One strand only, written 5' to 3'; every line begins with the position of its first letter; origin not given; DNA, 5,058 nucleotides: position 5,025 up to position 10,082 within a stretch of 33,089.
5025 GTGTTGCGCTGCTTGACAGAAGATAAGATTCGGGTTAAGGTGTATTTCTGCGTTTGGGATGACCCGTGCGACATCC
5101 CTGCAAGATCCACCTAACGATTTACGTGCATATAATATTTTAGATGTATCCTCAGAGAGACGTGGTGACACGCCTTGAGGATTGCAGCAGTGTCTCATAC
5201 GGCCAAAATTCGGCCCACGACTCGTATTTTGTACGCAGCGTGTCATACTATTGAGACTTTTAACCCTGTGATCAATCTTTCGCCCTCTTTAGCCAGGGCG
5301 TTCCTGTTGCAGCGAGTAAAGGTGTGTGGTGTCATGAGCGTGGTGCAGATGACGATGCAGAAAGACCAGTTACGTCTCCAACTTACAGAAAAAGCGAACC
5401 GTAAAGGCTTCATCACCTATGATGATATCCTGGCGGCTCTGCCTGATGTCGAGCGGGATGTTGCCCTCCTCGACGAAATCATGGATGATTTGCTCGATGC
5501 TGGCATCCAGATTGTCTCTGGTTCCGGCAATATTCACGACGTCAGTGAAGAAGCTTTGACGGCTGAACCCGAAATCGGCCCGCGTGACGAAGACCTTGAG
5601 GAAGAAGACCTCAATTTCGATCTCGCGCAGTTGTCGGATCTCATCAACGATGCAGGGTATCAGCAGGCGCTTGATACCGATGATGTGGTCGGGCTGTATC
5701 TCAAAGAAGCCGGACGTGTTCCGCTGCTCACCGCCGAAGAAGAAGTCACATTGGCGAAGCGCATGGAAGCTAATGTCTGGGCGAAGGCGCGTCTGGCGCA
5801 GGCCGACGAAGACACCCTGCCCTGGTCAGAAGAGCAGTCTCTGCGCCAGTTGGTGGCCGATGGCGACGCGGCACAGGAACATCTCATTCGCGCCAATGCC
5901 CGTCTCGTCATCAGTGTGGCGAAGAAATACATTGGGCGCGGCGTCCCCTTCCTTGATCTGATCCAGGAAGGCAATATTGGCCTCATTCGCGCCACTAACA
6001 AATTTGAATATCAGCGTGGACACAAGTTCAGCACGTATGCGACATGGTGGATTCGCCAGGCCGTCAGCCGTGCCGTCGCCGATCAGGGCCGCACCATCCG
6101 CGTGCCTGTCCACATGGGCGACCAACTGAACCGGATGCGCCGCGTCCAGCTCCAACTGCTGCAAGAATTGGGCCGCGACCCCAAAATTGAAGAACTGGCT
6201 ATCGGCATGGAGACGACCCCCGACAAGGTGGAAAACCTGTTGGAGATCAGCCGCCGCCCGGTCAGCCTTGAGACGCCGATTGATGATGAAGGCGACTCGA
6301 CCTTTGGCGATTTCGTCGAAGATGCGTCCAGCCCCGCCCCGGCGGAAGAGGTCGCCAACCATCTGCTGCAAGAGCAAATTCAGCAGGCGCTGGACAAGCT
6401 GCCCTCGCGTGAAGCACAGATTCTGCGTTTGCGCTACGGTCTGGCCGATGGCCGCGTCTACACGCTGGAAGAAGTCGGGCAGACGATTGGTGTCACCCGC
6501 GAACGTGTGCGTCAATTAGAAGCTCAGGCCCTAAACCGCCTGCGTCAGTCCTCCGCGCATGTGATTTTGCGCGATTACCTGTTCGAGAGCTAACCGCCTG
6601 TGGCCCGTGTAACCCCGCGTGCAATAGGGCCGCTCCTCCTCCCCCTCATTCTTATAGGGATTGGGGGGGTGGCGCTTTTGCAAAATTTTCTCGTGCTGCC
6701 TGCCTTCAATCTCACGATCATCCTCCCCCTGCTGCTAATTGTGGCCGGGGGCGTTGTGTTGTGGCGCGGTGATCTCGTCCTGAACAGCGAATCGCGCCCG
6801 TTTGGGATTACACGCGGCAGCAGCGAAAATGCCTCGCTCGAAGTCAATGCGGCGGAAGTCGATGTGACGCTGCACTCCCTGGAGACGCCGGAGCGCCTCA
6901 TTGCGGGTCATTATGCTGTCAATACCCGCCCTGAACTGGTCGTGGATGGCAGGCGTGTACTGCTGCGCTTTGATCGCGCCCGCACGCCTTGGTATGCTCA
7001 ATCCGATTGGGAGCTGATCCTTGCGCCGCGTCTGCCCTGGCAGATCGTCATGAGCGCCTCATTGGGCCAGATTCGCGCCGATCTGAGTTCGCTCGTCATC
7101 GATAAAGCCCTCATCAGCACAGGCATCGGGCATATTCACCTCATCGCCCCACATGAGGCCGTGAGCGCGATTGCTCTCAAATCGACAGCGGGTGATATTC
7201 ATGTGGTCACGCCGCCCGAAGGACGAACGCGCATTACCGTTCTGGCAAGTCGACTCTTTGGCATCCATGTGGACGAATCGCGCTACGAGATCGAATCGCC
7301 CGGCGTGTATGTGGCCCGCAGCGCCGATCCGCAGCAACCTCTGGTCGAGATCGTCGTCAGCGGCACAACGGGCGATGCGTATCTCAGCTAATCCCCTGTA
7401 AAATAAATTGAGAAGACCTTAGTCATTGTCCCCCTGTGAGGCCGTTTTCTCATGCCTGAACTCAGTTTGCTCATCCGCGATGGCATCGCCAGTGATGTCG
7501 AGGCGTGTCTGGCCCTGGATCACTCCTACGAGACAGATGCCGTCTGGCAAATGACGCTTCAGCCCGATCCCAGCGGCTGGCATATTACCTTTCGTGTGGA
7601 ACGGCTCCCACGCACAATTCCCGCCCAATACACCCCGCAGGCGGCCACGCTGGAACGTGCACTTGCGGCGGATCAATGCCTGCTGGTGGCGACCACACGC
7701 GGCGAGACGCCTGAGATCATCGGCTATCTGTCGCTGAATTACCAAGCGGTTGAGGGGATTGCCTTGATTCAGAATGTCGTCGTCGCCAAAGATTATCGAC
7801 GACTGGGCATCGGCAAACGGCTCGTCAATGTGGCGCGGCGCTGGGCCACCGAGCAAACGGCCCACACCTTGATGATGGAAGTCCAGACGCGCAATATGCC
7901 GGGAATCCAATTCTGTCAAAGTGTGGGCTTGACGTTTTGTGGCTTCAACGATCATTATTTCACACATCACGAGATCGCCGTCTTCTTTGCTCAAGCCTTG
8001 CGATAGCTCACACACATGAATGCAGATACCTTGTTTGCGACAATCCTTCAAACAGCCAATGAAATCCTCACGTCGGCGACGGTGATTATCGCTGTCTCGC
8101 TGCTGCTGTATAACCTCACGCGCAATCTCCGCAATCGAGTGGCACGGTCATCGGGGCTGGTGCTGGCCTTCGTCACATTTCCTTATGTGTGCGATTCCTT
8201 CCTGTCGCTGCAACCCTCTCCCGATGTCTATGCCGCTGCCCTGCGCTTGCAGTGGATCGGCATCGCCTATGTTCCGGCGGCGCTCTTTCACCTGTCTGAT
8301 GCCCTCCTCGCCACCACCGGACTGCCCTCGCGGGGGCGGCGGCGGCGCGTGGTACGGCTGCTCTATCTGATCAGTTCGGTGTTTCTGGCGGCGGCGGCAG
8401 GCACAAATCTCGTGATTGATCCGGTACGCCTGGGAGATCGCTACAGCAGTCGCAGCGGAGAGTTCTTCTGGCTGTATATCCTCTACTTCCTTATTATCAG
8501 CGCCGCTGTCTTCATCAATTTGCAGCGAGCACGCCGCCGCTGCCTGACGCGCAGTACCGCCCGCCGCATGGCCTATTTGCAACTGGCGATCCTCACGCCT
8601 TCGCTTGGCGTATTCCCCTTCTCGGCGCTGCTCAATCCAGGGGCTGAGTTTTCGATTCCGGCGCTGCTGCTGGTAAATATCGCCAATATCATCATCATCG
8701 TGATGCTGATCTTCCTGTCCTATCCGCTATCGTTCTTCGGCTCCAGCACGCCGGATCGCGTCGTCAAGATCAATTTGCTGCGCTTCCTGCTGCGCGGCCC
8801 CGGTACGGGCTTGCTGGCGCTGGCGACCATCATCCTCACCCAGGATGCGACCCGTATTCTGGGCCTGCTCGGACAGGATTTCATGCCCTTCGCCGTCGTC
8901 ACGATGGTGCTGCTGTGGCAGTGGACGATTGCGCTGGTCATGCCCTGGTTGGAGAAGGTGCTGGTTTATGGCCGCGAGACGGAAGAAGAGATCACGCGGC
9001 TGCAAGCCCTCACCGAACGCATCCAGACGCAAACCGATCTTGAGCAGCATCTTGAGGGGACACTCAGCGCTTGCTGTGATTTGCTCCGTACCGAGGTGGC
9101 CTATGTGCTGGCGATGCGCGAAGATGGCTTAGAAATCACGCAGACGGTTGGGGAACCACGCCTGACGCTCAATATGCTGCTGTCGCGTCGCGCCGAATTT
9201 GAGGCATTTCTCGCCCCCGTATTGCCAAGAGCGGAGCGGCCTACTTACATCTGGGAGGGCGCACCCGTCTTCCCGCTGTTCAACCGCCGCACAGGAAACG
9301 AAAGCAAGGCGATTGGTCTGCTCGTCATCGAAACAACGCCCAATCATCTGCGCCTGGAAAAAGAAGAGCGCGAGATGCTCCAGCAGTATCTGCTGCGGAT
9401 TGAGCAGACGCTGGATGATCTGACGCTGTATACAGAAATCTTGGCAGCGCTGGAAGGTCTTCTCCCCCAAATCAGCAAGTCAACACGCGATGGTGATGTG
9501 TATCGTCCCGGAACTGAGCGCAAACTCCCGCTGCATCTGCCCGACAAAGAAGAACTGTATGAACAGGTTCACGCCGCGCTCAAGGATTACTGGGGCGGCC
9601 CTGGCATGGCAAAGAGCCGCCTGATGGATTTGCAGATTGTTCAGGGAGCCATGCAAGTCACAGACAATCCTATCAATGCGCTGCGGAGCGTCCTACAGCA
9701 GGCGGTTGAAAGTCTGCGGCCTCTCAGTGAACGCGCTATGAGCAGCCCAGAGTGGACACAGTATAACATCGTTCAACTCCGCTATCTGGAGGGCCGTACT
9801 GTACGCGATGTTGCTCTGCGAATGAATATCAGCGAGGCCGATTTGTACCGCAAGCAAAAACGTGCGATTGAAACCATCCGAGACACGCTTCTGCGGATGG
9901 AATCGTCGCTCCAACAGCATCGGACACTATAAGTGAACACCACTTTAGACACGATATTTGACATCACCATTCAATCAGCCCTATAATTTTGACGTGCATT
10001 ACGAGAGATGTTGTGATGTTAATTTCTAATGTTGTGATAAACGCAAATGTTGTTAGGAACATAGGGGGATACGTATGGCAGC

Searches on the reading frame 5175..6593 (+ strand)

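Call 16: search_protein_families(library=pfam, proteins=[window:5175-6593:+], max_evalue=0.001)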
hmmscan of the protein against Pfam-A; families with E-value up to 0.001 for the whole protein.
window:5175-6593:+ (472 aa): 5 families
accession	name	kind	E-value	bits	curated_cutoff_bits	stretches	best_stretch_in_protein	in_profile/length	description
PF04539.22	Sigma70_r3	-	2.3e-23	82.5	25.3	1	317-392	2-77/78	Sigma-70 region 3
PF04542.20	Sigma70_r2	-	1.8e-21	76.1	24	1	237-307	1-71/71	Sigma-70 region 2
PF04545.22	Sigma70_r4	-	1.1e-17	63.7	24.1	1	405-458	1-50/50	Sigma-70, region 4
PF00140.25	Sigma70_r1_2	-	8.2e-14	51.7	22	1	170-199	1-30/34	Sigma-70 factor, region 1.2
PF03979.19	Sigma70_r1_1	-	3.6e-10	40.1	22.5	1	62-133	3-69/81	Sigma-70 factor, region 1.1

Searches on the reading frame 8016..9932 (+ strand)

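Call 16: search_protein_families(library=pfam, proteins=[window:8016-9932:+], max_evalue=0.001)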
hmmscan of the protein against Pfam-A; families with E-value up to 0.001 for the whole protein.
window:8016-9932:+ (638 aa): 1 family
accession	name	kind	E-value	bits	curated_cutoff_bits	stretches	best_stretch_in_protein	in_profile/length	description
PF04545.22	Sigma70_r4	-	0.00049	20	24.1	1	584-622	11-49/50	Sigma-70, region 4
